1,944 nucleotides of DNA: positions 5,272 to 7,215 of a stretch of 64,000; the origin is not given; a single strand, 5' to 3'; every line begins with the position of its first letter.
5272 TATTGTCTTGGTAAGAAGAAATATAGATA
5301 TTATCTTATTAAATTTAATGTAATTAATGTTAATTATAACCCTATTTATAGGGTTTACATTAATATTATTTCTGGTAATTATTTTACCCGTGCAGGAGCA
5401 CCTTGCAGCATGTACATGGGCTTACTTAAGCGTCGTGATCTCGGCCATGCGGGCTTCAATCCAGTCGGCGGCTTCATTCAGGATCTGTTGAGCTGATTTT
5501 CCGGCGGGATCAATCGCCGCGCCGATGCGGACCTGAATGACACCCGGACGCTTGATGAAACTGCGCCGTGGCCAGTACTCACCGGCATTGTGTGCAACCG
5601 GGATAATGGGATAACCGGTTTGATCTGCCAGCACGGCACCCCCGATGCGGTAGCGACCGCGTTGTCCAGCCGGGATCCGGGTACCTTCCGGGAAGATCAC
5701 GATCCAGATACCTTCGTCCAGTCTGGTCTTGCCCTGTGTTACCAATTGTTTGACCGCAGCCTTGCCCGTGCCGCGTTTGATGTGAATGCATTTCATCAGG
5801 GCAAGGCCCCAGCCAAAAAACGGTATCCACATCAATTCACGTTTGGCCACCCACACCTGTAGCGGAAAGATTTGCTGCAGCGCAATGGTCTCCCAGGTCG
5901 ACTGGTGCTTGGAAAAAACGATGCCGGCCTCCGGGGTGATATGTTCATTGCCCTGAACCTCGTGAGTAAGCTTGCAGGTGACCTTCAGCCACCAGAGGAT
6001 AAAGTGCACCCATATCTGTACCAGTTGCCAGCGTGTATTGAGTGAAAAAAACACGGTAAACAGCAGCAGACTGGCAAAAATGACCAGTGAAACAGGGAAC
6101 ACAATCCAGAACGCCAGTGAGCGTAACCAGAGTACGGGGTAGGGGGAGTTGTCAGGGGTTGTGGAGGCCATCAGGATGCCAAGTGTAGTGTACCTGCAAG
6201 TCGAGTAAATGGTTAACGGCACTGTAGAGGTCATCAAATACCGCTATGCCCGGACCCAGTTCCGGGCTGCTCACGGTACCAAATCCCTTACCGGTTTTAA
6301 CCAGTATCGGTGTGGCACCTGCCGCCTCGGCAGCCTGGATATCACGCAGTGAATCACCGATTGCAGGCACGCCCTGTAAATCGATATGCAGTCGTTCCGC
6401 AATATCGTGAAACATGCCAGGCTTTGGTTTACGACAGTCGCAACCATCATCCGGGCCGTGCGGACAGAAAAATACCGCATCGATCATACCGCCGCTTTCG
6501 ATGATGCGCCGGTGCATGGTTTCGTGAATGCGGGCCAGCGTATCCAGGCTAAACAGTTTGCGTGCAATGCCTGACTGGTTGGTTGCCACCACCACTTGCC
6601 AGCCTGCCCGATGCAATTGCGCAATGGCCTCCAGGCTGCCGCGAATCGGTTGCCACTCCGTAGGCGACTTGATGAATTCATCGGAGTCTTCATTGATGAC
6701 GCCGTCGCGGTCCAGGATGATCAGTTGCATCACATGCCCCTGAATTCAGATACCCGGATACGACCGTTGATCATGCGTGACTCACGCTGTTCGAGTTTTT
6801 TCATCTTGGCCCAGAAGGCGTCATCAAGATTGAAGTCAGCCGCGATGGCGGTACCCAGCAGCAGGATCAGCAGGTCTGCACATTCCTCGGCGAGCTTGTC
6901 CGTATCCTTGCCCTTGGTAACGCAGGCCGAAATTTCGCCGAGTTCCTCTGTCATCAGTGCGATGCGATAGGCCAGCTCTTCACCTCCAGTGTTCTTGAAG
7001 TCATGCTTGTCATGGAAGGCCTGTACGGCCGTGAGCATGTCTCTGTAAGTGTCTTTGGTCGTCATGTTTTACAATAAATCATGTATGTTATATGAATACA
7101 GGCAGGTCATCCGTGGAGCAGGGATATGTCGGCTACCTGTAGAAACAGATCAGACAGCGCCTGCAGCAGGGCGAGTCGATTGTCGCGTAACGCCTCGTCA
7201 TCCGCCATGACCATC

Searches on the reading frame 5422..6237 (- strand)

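Call 51: search_protein_families(library=pfam, proteins=[window:5422-6237:-], max_evalue=0.001)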
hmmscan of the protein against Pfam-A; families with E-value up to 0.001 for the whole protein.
window:5422-6237:- (271 aa): 1 family
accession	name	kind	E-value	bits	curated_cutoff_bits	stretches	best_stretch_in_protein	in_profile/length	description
PF01553.26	Acyltransferase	-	1.8e-19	70.3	23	1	93-216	3-131/132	Acyltransferase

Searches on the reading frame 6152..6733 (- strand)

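Call 51: search_protein_families(library=pfam, proteins=[window:6152-6733:-], max_evalue=0.001)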
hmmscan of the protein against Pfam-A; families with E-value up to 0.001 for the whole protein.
window:6152-6733:- (193 aa): 6 families
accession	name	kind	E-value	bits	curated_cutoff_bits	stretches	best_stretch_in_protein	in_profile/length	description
PF13242.12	Hydrolase_like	-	2.7e-14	53.3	22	1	100-169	2-72/75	HAD-hyrolase-like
PF00702.32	Hydrolase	-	1.3e-12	49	26.4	1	14-139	84-191/191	haloacid dehalogenase-like hydrolase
PF13419.12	HAD_2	-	8.2e-09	36.3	23.8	1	101-144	134-177/178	Haloacid dehalogenase-like hydrolase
PF08645.17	PNK3P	-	1e-07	32.3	22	1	13-116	12-110/161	Polynucleotide kinase 3 phosphatase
PF13344.12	Hydrolase_6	-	4.7e-05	23.8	27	1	5-60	1-46/101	Haloacid dehalogenase-like hydrolase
PF12710.13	HAD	-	0.00026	21.9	27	1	12-136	68-189/189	haloacid dehalogenase-like hydrolase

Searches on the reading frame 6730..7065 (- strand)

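Call 51: search_protein_families(library=pfam, proteins=[window:6730-7065:-], max_evalue=0.001)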
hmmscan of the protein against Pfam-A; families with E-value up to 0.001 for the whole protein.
window:6730-7065:- (111 aa): 2 families
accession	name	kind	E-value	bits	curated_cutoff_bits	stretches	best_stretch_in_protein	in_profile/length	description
PF03819.22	MazG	-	1.3e-07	32.2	22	1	36-95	8-70/74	MazG nucleotide pyrophosphohydrolase domain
PF01503.22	PRA-PH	-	0.00013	22.7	21.3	1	30-84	28-79/86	Phosphoribosyl-ATP pyrophosphohydrolase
